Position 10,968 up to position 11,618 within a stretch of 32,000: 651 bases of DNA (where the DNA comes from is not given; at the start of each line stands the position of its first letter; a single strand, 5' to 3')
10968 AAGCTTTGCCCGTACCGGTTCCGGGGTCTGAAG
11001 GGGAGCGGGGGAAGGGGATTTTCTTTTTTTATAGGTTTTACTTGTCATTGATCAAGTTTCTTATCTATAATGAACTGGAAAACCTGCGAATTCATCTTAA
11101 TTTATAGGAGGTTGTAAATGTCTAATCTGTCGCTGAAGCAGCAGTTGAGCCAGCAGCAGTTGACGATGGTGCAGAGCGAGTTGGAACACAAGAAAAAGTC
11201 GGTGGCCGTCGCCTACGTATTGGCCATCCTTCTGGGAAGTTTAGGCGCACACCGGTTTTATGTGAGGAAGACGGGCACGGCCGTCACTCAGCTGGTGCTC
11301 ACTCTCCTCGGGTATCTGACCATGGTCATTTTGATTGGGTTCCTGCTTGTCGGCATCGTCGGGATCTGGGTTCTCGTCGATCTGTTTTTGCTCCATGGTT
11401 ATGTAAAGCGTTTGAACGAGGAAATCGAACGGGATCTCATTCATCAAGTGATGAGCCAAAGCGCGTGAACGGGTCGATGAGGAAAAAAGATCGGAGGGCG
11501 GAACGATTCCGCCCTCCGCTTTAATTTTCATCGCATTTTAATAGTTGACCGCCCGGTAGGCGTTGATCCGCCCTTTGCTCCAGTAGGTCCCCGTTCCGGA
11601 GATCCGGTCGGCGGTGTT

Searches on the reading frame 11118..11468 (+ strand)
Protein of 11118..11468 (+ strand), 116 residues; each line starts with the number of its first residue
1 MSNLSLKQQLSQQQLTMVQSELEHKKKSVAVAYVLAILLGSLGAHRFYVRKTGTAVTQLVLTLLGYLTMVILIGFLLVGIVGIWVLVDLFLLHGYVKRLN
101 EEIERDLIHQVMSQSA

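Call 44: search_protein_families(library=pfam, proteins=[window:11118-11468:+], max_evalue=0.00001)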
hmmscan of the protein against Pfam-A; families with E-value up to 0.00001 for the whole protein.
window:11118-11468:+ (116 aa): 1 family
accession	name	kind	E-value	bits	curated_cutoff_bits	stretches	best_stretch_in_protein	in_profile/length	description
PF05154.21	TM2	-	1.8e-16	60.5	27.9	1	26-75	2-50/51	TM2 domain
